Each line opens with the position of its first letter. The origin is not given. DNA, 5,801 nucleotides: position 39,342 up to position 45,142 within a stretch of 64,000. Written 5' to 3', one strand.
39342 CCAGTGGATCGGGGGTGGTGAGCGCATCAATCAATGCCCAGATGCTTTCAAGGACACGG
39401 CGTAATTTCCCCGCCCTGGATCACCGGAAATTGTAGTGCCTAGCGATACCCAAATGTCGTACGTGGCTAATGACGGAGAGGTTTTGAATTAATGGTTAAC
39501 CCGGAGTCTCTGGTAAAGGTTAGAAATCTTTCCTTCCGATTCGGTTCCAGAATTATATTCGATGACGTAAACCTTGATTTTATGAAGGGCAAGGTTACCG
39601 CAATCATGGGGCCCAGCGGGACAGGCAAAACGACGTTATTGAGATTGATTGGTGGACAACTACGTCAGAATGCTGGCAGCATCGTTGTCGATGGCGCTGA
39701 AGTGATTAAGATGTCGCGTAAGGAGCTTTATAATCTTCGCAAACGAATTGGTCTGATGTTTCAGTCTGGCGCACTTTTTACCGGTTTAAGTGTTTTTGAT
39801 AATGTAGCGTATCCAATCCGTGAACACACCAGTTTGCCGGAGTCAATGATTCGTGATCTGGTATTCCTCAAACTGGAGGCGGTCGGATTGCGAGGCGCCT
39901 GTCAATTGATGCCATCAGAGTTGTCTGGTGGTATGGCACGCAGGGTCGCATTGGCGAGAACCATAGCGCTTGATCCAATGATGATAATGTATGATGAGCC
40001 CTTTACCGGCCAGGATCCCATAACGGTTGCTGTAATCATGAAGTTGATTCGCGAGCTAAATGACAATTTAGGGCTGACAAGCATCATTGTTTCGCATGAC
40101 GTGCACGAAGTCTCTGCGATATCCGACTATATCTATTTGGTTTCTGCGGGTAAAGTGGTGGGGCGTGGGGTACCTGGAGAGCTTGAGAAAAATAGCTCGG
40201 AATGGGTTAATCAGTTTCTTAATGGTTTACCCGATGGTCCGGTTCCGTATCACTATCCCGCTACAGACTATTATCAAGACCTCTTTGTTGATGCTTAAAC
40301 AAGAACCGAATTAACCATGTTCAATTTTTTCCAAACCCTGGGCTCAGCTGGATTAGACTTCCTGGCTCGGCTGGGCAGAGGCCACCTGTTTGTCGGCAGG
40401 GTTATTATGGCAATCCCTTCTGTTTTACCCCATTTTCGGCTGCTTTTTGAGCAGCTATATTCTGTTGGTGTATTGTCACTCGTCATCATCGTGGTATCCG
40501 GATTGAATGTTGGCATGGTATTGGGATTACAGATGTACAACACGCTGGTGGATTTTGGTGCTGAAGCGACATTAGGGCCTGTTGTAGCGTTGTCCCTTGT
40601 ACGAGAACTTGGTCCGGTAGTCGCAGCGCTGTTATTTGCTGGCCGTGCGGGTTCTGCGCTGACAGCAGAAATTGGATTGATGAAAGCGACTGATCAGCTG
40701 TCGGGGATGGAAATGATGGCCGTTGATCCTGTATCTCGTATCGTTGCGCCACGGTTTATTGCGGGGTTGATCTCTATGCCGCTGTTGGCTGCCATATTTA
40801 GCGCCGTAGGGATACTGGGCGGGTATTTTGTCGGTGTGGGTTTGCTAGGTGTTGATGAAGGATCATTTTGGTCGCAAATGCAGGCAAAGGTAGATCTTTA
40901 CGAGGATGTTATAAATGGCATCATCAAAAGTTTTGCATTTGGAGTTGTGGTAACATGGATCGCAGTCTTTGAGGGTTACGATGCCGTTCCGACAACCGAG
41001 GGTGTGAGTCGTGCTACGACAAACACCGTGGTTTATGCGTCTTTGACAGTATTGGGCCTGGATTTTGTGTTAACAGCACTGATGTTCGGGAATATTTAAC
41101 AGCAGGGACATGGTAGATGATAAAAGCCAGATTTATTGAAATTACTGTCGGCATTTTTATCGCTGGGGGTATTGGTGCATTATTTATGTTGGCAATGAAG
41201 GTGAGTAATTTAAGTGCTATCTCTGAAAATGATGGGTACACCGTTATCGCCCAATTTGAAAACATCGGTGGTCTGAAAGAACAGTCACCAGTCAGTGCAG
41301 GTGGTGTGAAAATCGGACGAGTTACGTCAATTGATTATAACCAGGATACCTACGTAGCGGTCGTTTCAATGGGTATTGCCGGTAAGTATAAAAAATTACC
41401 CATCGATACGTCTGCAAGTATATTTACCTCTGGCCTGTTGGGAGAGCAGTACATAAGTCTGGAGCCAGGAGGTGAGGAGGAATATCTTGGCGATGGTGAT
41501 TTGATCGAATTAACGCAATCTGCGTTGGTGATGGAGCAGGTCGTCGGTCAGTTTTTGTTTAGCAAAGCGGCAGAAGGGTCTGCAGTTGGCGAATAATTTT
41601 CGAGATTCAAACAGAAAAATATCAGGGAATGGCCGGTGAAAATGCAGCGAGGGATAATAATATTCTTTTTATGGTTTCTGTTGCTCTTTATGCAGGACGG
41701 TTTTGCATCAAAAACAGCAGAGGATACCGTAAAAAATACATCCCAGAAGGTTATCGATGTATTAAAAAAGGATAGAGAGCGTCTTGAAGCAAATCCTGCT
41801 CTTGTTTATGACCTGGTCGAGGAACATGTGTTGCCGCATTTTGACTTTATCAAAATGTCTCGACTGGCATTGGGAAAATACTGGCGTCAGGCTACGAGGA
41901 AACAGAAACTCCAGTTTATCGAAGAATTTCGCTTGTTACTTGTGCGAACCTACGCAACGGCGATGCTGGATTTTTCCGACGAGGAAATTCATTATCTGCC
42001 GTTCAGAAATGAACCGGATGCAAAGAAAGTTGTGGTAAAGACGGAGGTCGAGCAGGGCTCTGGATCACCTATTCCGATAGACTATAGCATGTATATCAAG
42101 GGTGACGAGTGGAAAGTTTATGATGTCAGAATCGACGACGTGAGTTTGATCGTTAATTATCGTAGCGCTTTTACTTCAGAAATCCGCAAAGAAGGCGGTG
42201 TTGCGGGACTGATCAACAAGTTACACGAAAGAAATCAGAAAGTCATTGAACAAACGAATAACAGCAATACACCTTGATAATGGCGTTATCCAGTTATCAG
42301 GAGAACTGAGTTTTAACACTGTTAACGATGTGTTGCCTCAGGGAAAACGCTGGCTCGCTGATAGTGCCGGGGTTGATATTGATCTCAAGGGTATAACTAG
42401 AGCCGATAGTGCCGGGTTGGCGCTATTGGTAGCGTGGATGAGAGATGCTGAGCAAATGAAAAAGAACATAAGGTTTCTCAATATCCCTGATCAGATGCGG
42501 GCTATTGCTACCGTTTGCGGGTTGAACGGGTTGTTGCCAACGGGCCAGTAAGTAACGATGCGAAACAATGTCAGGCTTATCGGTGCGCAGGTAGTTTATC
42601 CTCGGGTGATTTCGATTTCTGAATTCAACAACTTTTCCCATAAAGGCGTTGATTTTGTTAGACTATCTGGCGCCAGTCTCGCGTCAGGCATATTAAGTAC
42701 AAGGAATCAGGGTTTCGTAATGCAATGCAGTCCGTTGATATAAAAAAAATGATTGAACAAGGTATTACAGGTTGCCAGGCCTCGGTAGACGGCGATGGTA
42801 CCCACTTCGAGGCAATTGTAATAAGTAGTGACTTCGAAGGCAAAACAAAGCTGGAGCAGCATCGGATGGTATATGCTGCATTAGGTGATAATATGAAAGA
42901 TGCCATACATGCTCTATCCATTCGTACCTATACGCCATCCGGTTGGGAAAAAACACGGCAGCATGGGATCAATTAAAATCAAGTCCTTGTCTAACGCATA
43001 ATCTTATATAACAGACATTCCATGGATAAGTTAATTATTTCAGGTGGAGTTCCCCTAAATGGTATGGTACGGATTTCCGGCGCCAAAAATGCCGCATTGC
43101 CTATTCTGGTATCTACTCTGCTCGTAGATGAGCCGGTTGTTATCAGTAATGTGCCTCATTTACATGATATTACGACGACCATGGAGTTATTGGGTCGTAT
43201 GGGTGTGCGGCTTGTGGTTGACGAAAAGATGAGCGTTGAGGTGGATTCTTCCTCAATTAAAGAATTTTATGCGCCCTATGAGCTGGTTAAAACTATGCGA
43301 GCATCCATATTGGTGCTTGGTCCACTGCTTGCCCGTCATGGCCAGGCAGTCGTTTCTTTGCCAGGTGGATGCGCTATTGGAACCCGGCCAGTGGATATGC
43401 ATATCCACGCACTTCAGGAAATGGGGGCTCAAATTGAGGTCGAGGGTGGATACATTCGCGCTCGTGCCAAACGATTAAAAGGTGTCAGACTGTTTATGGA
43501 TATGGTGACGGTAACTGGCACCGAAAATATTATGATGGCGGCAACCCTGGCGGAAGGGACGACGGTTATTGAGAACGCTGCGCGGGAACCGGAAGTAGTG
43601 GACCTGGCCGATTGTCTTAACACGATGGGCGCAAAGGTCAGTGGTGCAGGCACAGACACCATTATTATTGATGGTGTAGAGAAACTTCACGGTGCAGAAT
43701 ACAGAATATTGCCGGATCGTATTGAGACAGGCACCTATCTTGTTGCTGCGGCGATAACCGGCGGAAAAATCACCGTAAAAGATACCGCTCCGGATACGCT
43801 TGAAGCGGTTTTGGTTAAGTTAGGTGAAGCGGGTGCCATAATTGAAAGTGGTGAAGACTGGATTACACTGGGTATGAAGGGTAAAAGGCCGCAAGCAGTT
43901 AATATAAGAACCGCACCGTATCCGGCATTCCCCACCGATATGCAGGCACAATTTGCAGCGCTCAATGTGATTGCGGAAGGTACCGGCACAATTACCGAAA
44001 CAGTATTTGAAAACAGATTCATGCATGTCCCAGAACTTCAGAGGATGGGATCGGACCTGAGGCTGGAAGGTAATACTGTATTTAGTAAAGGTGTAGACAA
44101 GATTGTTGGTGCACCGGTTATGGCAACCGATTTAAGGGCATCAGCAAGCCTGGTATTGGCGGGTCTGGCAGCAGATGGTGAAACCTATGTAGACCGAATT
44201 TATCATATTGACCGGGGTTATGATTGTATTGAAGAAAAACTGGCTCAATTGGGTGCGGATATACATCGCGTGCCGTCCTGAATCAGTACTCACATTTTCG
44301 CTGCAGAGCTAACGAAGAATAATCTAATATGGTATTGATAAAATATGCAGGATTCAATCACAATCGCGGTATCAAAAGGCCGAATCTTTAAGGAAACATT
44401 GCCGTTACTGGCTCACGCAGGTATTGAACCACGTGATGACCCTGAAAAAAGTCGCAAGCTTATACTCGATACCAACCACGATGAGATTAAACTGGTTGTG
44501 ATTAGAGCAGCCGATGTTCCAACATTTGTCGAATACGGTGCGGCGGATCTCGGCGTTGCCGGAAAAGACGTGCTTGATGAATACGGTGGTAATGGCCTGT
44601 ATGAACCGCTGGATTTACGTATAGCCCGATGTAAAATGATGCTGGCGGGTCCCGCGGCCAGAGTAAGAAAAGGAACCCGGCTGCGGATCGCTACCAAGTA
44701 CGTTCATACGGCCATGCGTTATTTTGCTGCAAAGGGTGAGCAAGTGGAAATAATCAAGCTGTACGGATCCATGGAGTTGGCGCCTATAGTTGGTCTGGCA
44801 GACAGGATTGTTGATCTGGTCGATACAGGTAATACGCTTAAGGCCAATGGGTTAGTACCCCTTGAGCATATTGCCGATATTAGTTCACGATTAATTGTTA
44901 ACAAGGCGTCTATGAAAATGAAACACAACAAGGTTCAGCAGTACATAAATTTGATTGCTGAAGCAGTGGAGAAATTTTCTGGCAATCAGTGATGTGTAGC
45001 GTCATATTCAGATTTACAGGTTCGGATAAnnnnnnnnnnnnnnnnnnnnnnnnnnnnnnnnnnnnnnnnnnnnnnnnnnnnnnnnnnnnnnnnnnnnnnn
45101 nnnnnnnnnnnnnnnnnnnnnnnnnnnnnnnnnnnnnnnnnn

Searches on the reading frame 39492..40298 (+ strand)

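Call 30: search_protein_families(library=pfam, proteins=[window:39492-40298:+], max_evalue=0.00001)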
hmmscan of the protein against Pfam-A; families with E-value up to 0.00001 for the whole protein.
window:39492-40298:+ (268 aa): 1 family
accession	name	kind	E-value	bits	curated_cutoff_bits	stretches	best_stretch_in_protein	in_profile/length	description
PF00005.33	ABC_tran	-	5.9e-28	98.6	25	1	24-171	2-136/137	ABC transporter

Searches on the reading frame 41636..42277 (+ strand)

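Call 9: search_protein_families(library=ncbifam, proteins=[window:41636-42277:+], max_evalue=1e-10)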
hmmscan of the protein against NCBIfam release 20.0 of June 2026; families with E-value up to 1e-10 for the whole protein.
window:41636-42277:+ (213 aa): 2 families
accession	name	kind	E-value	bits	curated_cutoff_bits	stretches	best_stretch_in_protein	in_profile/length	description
TIGR03481.1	HpnM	hypoth_equivalog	4.4e-25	88.2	160.1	1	24-203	24-198/200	hopanoid biosynthesis associated membrane protein HpnM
NF011697.0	PRK15117.1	equivalog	1.9e-19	70.3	195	1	31-205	30-206/211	phospholipid-binding protein MlaC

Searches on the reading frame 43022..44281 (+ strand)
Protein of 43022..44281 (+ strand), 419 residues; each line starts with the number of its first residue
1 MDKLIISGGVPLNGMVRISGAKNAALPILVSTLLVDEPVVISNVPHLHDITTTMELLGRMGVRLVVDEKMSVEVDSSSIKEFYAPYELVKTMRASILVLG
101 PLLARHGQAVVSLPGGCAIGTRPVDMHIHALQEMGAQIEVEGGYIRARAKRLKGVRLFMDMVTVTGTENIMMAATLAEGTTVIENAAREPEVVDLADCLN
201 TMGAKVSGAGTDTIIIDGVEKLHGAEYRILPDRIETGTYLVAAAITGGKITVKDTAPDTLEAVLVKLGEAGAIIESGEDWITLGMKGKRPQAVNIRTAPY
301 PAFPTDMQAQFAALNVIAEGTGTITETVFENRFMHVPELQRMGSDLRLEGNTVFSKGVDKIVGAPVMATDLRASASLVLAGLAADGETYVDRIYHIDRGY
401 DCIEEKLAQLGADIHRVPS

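Call 9: search_protein_families(library=ncbifam, proteins=[window:43022-44281:+], max_evalue=1e-10)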
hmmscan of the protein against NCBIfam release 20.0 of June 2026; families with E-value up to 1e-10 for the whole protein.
window:43022-44281:+ (419 aa): 5 families
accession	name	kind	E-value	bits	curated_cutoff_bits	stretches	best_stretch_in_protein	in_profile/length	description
NF006873.0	PRK09369.1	subfamily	6.2e-184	611.5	297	1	1-417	1-417/419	UDP-N-acetylglucosamine 1-carboxyvinyltransferase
TIGR01072.1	murA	equivalog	5.5e-178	592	392.7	1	1-416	1-416/416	UDP-N-acetylglucosamine 1-carboxyvinyltransferase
NF009470.0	PRK12830.1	equivalog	1.5e-148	495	552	1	1-417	1-415/417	UDP-N-acetylglucosamine 1-carboxyvinyltransferase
TIGR01356.1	aroA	equivalog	5.6e-20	71.5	287.25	1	14-410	1-412/415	3-phosphoshikimate 1-carboxyvinyltransferase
NF011381.1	PRK14806.1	equivalog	3.2e-13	48.8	902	1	6-252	306-555/733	bifunctional prephenate dehydrogenase/3-phosphoshikimate 1-carboxyvinyltransferase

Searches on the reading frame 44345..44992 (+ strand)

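Call 9: search_protein_families(library=ncbifam, proteins=[window:44345-44992:+], max_evalue=1e-10)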
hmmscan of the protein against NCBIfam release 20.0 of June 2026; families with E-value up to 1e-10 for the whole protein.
window:44345-44992:+ (215 aa): 1 family
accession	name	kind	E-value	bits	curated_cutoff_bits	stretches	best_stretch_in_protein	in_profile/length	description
TIGR00070.1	hisG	equivalog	1.4e-55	188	75.75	1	5-185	1-183/183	ATP phosphoribosyltransferase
